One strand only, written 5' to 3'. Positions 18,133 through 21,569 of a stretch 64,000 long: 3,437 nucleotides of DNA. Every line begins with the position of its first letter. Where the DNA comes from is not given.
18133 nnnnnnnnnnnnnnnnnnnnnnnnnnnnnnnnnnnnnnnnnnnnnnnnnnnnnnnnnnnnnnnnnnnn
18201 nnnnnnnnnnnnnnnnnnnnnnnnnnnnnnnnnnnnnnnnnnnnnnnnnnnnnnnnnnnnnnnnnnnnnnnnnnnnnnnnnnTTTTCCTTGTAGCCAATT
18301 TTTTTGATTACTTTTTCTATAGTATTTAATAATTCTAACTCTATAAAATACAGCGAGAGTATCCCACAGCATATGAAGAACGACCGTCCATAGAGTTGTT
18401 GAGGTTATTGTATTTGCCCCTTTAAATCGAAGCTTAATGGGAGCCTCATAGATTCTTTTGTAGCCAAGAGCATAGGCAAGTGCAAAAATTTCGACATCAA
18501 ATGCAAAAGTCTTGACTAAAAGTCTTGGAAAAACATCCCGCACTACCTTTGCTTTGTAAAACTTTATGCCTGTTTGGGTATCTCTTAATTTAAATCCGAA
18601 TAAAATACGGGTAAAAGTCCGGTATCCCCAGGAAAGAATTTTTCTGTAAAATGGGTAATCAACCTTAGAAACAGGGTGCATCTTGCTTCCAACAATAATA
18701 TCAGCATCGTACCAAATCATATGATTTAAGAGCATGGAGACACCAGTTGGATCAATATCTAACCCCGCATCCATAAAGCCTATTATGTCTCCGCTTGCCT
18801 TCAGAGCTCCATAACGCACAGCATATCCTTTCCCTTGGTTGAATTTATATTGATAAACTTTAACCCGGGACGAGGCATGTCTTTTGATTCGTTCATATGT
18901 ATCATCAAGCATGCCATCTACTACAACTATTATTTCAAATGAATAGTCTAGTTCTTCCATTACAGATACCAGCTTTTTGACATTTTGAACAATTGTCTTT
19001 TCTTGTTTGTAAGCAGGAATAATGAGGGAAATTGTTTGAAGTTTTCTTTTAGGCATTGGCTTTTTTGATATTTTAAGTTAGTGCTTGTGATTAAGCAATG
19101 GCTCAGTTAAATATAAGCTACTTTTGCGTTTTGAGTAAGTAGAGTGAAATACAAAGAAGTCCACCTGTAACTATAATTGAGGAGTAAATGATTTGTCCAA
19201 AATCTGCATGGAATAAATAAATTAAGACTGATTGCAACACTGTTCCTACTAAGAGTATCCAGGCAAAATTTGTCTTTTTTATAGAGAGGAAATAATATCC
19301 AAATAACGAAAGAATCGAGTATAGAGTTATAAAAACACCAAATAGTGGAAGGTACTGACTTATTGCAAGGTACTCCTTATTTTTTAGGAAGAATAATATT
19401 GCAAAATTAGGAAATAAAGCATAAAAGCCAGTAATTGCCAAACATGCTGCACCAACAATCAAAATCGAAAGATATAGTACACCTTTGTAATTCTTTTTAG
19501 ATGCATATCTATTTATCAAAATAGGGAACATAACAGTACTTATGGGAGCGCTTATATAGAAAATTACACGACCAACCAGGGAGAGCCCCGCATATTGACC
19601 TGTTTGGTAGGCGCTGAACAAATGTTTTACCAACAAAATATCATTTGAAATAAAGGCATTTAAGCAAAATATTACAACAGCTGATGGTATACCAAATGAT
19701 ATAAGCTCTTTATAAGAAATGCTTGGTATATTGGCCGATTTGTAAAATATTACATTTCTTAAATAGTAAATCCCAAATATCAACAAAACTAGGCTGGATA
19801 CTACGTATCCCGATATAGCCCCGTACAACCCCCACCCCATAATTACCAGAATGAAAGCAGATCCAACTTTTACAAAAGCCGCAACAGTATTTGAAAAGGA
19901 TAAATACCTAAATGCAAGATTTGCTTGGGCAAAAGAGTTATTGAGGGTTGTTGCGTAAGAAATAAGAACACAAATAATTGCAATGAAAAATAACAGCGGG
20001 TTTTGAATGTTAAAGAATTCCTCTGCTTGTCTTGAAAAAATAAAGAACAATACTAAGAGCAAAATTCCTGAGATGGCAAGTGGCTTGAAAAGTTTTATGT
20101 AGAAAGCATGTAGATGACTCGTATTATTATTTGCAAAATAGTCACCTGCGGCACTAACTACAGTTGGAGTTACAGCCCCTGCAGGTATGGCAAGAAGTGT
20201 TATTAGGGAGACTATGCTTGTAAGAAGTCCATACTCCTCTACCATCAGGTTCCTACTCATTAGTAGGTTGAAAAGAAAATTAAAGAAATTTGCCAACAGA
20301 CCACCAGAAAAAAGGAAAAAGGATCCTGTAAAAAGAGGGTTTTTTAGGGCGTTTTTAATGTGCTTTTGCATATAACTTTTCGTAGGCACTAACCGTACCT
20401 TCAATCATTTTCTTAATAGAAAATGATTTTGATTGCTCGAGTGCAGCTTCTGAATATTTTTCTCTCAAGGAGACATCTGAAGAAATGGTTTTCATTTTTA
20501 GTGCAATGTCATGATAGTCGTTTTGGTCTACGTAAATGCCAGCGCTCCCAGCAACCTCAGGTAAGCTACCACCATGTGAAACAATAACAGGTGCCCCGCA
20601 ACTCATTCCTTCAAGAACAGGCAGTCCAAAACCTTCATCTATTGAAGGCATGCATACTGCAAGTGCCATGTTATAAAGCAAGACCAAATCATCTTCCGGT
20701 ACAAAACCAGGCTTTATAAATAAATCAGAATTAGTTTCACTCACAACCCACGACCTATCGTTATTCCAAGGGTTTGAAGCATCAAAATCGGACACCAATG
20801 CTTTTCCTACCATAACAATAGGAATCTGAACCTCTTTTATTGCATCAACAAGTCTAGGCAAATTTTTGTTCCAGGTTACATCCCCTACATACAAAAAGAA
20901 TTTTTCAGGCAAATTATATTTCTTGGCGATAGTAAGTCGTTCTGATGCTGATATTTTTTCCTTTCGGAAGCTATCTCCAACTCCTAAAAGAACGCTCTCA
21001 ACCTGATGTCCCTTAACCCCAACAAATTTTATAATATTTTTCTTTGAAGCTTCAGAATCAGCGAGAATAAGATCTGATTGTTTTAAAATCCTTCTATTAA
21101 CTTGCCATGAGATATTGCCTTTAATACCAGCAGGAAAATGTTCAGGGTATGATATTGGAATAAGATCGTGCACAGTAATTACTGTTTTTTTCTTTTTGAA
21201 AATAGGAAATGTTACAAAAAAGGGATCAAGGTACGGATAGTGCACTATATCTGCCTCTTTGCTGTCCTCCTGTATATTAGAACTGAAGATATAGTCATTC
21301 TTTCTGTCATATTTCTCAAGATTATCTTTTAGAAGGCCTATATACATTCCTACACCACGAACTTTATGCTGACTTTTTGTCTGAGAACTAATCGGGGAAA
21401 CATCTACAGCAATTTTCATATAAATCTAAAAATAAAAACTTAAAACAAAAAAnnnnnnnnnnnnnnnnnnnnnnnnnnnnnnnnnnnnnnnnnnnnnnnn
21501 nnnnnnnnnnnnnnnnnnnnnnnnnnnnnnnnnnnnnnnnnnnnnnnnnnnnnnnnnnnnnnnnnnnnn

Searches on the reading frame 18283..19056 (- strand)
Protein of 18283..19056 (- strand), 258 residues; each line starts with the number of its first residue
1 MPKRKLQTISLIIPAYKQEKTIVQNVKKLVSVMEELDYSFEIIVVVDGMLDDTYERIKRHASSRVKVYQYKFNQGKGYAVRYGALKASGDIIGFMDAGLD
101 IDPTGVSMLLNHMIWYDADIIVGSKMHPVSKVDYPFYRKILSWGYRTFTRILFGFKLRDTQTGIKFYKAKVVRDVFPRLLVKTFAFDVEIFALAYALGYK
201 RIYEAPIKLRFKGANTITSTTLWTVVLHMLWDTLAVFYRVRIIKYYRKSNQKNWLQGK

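Call 6: search_protein_families(library=pfam, proteins=[window:18283-19056:-], max_evalue=0.01)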
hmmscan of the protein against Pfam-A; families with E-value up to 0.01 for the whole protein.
window:18283-19056:- (258 aa): 3 families
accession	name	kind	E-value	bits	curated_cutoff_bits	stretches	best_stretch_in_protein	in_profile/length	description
PF00535.33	Glycos_transf_2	-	4.4e-22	79.2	23.3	1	10-176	1-168/168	Glycosyl transferase family 2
PF10111.15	Glyco_tranf_2_2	-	1.6e-05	25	27.3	1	10-97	1-90/276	Glycosyltransferase like family 2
PF13641.12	Glyco_tranf_2_3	-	0.0028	18.1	27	0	9-97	3-95/230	Glycosyltransferase like family 2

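Call 10: search_protein_families(library=ncbifam, proteins=[window:18283-19056:-], max_evalue=0.001)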
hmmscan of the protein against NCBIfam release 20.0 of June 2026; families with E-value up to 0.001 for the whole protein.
window:18283-19056:- (258 aa): 16 families
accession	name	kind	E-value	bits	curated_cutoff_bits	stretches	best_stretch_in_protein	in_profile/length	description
TIGR03937.1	PgaC_IcaA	equivalog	1.3e-13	50.7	422.3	1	3-114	41-151/407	poly-beta-1,6-N-acetyl-D-glucosamine synthase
NF010496.0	PRK13915.1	equivalog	1.1e-11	44.4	262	1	4-115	28-144/307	glucosyl-3-phosphoglycerate synthase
NF047588.1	GlcsyltransPgfSStrep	equivalog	3e-11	43.1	500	1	9-172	3-164/308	glycosyltransferase PgfS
TIGR04182.1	glyco_TIGR04182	equivalog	6.8e-09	35.5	325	1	9-215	2-196/293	S-layer glycoprotein N-glycosyltransferase AglJ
NF007986.1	PRK10714.1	equivalog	8.5e-09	34.9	529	1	4-112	3-114/316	undecaprenyl-phosphate 4-deoxy-4-formamido-L-arabinose transferase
NF007482.0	PRK10073.1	equivalog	1.2e-08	34.4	423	1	6-118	5-115/334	glycosyltransferase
TIGR04283.1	glyco_like_mftF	equivalog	2.3e-08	33.9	182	1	9-102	1-86/221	TIGR04283 family arsenosugar biosynthesis glycosyltransferase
NF058614.1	PPMAGASynPpgS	equivalog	2.5e-08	33.6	370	1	11-211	4-198/226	polyprenyl-phospho-N-acetylgalactosaminyl synthase PpgS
NF041875.1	EPS_EpsD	equivalog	9.6e-08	31.8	370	1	9-138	1-129/325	exopolysaccharide biosynthesis glycosyltransferase EpsD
NF038302.1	EPS_HpsE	equivalog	1.7e-07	30.5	300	1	9-98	3-96/307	hormogonium polysaccharide biosynthesis glycosyltransferase HpsE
NF047683.1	TeichurnBiosyTuaG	equivalog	2.8e-07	30.5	400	1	6-98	5-96/252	teichuronic acid biosynthesis protein TuaG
NF041394.1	GtaseAglG_Halo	equivalog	5.4e-07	29.2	440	1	9-130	3-123/304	glucosyl-dolichyl phosphate glucuronosyltransferase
NF041865.1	EpsU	equivalog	7.6e-07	28.5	700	1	7-106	39-135/394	exopolysaccharide biosynthesis GT2 family glycosyltransferase EpsU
NF041391.1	DPhHxTase_Halo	equivalog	8e-07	28.3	375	1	31-176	16-154/213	dolichyl-phosphate hexose transferase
TIGR03965.1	mycofact_glyco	equivalog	1.1e-06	27.8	280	1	5-104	72-170/467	mycofactocin biosynthesis glycosyltransferase MftF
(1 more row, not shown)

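Call 13: search_solved_structures(query=window:18283-19056:-, max_evalue=0.001)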
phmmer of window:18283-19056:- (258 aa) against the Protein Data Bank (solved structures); distinct sequences matched with E-value up to 0.001: 19.
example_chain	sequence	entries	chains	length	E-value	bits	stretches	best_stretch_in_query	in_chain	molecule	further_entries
5mlz_A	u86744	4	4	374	2.1e-15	60.8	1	8-229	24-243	Dolichol monophosphate mannose synthase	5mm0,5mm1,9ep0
2z87_A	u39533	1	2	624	3e-08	37.3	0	5-112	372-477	Chondroitin synthase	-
2z86_A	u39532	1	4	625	3e-08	37.3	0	5-112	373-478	Chondroitin synthase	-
9bhc_C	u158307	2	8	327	2.3e-06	31.2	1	6-109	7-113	Undecaprenyl-phosphate 4-deoxy-4-formamido-L-arabinose transferase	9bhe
8vxh_A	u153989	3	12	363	2.9e-06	30.8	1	6-109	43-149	Undecaprenyl-phosphate 4-deoxy-4-formamido-L-arabinose transferase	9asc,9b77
5eke_A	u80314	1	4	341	6.6e-06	29.7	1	9-112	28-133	Uncharacterized glycosyltransferase sll0501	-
5ekp_C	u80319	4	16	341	7e-06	29.6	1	9-112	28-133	Uncharacterized glycosyltransferase sll0501 | Glycosyltransferase sll0501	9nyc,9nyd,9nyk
9nye_A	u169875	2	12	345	7.2e-06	29.5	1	9-112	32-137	Glycosyltransferase sll0501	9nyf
6p61_A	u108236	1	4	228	1.9e-05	28.2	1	4-111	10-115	Glycosyltransferase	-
9hwj_A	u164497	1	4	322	2.2e-05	27.9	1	7-110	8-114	Undecaprenyl-phosphate 4-deoxy-4-formamido-L-arabinose transferase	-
8vh7_A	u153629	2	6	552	3.6e-05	27.3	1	31-98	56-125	Heparosan synthase B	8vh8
8viw_A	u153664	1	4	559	3.6e-05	27.2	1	31-98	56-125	Heparosan synthase B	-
8bz8_A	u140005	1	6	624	0.00033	24.1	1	8-125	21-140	Glycosyltransferase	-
8bz4_A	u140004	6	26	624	0.00033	24.1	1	8-125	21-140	Glycosyltransferase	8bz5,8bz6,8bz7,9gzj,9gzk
9omj_A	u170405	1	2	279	0.00033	24.1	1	9-108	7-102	Glycosyltransferase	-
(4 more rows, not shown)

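Call 28: find_homologous_proteins(query=window:18283-19056:-, max_evalue=1e-10)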
Query window:18283-19056:- (258 aa): 4870 proteins with E <= 1e-10 among 5167 candidates; the best 120 are listed.
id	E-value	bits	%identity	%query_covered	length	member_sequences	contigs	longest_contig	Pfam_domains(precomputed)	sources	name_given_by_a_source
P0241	1.2e-166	571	100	100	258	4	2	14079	PF00535.33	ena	-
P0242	1.3e-143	496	85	100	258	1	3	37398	PF00535.33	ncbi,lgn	-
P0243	7.5e-134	464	79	98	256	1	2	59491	PF00535.33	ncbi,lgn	-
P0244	1.7e-131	456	77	97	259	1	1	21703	PF00535.33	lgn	-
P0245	3.7e-131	455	74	100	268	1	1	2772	PF00535.33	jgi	jgi:glycosyltransferase involved in cell wall biosynthesis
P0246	4.3e-131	455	77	97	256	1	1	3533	PF00535.33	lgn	-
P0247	7.4e-130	451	75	100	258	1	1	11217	PF00535.33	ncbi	-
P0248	2.9e-129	449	75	99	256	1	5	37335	PF00535.33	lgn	-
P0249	2.7e-128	445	77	95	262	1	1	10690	PF10111.15,PF00535.33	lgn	-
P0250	1.3e-127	443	76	96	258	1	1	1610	PF10111.15,PF00535.33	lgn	-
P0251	4.6e-127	441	72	100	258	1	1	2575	PF00535.33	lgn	-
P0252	2.5e-126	439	75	99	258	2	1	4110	PF10111.15,PF00535.33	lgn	-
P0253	5.5e-126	438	78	95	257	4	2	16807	PF00535.33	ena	-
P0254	2.9e-125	435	73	99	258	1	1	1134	PF10111.15,PF00535.33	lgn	-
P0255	5.2e-125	435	75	98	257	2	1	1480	PF10111.15,PF00535.33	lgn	-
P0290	9.8e-114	398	66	98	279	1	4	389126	PF10111.15,PF00535.33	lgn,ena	-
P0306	6.6e-110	385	65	98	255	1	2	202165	PF10111.15,PF00535.33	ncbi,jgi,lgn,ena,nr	ncbi:MAG: hypothetical protein COU27_02970 [Candidatus Levybacteria bacterium CG10_big_fil_rev_8_21_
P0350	5.5e-104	366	62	98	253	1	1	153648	PF10111.15,PF00535.33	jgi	jgi:glycosyltransferase involved in cell wall biosynthesis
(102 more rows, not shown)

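Call 29: find_encoding_contigs(protein=P0290, flank=10000, max_places=1)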
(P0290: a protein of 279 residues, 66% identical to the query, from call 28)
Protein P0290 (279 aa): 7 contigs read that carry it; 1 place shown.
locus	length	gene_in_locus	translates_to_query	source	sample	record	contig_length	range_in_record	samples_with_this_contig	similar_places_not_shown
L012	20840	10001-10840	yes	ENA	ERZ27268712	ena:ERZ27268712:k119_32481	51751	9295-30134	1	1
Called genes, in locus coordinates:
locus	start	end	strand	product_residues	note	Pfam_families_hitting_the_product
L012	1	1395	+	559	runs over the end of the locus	-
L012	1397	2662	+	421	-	-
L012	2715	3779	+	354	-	PF01073:3Beta_HSD, PF01370:Epimerase, PF02719:Polysacc_synt_2, PF04321:RmlD_sub_bind, PF08659:KR (weak), PF13460:NAD_binding_10 (weak), PF16363:GDP_Man_Dehyd, PF07993:NAD_binding_4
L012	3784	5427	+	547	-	PF13231:PMT_2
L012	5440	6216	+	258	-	PF00535:Glycos_transf_2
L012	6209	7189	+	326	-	PF01073:3Beta_HSD, PF01370:Epimerase, PF02719:Polysacc_synt_2, PF04321:RmlD_sub_bind, PF05368:NmrA (weak), PF07993:NAD_binding_4 (faint), PF13460:NAD_binding_10, PF16363:GDP_Man_Dehyd, +1 more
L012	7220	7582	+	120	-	PF05635:23S_rRNA_IVP, PF22296:bAvd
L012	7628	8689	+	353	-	PF13439:Glyco_transf_4, PF00534:Glycos_transf_1, PF13692:Glyco_trans_1_4, PF20706:GT4-conflict (weak)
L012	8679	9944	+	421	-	PF01943:Polysacc_synt, PF13440:Polysacc_synt_3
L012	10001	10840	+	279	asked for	PF00535:Glycos_transf_2, PF10111:Glyco_tranf_2_2 (weak)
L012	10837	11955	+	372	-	PF13439:Glyco_transf_4, PF20706:GT4-conflict, PF00534:Glycos_transf_1, PF13692:Glyco_trans_1_4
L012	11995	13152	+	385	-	PF00155:Aminotran_1_2, PF01041:DegT_DnrJ_EryC1, PF00266:Aminotran_5 (weak), PF01212:Beta_elim_lyase (faint)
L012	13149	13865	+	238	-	PF00583:Acetyltransf_1, PF13673:Acetyltransf_10, PF13508:Acetyltransf_7 (weak)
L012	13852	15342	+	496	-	-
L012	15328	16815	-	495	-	-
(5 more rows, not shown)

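Call 30: find_encoding_contigs(protein=P0306, flank=10000, max_places=1)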
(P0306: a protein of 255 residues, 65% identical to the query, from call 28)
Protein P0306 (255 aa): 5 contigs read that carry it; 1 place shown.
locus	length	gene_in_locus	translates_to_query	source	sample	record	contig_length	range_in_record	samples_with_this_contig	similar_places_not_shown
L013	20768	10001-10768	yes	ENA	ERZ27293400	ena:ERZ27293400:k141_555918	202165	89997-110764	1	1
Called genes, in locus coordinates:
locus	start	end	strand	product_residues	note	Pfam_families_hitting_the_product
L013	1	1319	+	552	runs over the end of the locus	PF13231:PMT_2 (weak)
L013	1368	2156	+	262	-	PF00535:Glycos_transf_2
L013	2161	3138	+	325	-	PF01073:3Beta_HSD, PF01370:Epimerase, PF02719:Polysacc_synt_2, PF04321:RmlD_sub_bind, PF05368:NmrA (faint), PF13460:NAD_binding_10 (weak), PF16363:GDP_Man_Dehyd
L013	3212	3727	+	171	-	PF18915:DUF5667 (weak)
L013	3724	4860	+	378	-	PF26314:MptA_B_family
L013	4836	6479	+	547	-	PF10131:PTPS_related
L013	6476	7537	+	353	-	PF13439:Glyco_transf_4 (weak), PF13524:Glyco_trans_1_2 (faint), PF00534:Glycos_transf_1, PF13692:Glyco_trans_1_4, PF20706:GT4-conflict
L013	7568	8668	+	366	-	-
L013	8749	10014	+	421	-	PF01943:Polysacc_synt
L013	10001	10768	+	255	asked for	PF00535:Glycos_transf_2, PF10111:Glyco_tranf_2_2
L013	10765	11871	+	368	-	PF13439:Glyco_transf_4, PF20706:GT4-conflict, PF00534:Glycos_transf_1, PF13692:Glyco_trans_1_4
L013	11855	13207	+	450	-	PF13231:PMT_2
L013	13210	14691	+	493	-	-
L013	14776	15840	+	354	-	PF21360:PylC-like_N, PF02655:ATP-grasp_3, PF15632:ATPgrasp_Ter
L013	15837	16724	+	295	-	PF01073:3Beta_HSD, PF01370:Epimerase, PF02719:Polysacc_synt_2 (weak), PF04321:RmlD_sub_bind, PF13460:NAD_binding_10, PF16363:GDP_Man_Dehyd, PF07993:NAD_binding_4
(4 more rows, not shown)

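Call 31: find_encoding_contigs(protein=P0350, flank=10000, max_places=1)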
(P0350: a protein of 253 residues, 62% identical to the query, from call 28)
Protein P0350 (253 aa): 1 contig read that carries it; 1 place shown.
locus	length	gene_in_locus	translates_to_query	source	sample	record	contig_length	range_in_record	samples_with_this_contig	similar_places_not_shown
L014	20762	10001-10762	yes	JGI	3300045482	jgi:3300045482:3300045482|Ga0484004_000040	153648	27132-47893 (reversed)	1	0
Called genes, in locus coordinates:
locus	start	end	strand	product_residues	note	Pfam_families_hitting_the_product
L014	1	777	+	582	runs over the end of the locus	PF13231:PMT_2 (faint)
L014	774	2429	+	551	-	PF13231:PMT_2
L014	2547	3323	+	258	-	PF00535:Glycos_transf_2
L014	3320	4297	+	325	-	PF00106:adh_short (faint), PF01073:3Beta_HSD, PF01370:Epimerase, PF02719:Polysacc_synt_2, PF04321:RmlD_sub_bind, PF05368:NmrA, PF08659:KR (weak), PF16363:GDP_Man_Dehyd, +1 more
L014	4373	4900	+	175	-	PF18915:DUF5667 (weak)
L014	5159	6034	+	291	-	PF26314:MptA_B_family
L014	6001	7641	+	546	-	PF10131:PTPS_related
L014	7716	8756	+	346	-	PF13439:Glyco_transf_4, PF13579:Glyco_trans_4_4 (faint), PF00534:Glycos_transf_1, PF13692:Glyco_trans_1_4, PF20706:GT4-conflict (weak)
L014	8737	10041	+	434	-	PF01943:Polysacc_synt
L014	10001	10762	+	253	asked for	PF00535:Glycos_transf_2, PF10111:Glyco_tranf_2_2 (faint)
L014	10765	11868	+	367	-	PF13439:Glyco_transf_4, PF13579:Glyco_trans_4_4 (faint), PF20706:GT4-conflict, PF00534:Glycos_transf_1, PF13692:Glyco_trans_1_4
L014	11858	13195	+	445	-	PF13231:PMT_2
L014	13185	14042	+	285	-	PF00535:Glycos_transf_2, PF13641:Glyco_tranf_2_3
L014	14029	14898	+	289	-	PF00891:Methyltransf_2 (weak), PF01209:Ubie_methyltran (weak), PF02353:CMAS, PF13489:Methyltransf_23, PF08241:Methyltransf_11, PF08242:Methyltransf_12, PF13649:Methyltransf_25, PF13847:Methyltransf_31, +1 more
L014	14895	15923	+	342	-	PF00535:Glycos_transf_2, PF10111:Glyco_tranf_2_2 (weak), PF13641:Glyco_tranf_2_3 (weak), PF13704:Glyco_tranf_2_4 (faint)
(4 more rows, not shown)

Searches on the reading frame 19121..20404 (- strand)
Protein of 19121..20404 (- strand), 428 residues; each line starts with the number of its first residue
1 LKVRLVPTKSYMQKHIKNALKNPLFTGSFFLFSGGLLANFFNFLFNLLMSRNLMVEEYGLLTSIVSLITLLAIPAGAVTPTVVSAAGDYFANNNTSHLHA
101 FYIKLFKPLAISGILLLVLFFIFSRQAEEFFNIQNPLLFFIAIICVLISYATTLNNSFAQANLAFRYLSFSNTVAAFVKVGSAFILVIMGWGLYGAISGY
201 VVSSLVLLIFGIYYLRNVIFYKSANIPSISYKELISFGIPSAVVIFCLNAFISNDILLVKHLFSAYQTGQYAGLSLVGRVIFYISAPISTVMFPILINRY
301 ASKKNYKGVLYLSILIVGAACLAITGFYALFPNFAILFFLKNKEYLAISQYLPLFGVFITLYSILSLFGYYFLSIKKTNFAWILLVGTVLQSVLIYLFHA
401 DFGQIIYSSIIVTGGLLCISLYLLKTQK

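Call 6: search_protein_families(library=pfam, proteins=[window:19121-20404:-], max_evalue=0.01)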
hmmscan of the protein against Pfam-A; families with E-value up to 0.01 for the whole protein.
window:19121-20404:- (428 aa): 2 families
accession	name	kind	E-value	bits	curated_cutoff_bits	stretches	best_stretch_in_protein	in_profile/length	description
PF01943.22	Polysacc_synt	-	1.1e-09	38.6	28.2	1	26-296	3-270/274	Polysaccharide biosynthesis protein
PF13440.11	Polysacc_synt_3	-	2.7e-09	37.2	23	1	49-341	2-285/293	Polysaccharide biosynthesis protein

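Call 67: search_protein_families(library=ncbifam, proteins=[window:19121-20404:-], max_evalue=0.01)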
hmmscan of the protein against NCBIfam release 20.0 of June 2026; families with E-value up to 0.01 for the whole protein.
window:19121-20404:- (428 aa): 0 families

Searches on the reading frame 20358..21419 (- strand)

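Call 6: search_protein_families(library=pfam, proteins=[window:20358-21419:-], max_evalue=0.01)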
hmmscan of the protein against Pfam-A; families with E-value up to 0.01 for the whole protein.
window:20358-21419:- (354 aa): 5 families
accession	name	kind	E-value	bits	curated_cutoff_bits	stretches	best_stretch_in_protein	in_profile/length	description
PF00534.26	Glycos_transf_1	-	2.7e-24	86.1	26.4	1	168-327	9-170/172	Glycosyl transferases group 1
PF13692.12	Glyco_trans_1_4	-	2.5e-17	63.9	27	1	173-314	2-141/142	Glycosyl transferases group 1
PF13439.12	Glyco_transf_4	-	1.5e-09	38.6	28.5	1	42-147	57-166/170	Glycosyltransferase Family 4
PF20706.3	GT4-conflict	-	1.3e-05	24.8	26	1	248-282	278-312/385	Family 4 Glycosyltransferase in conflict systems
PF13524.12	Glyco_trans_1_2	-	0.0037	17.7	25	1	189-329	4-128/144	Glycosyl transferase-like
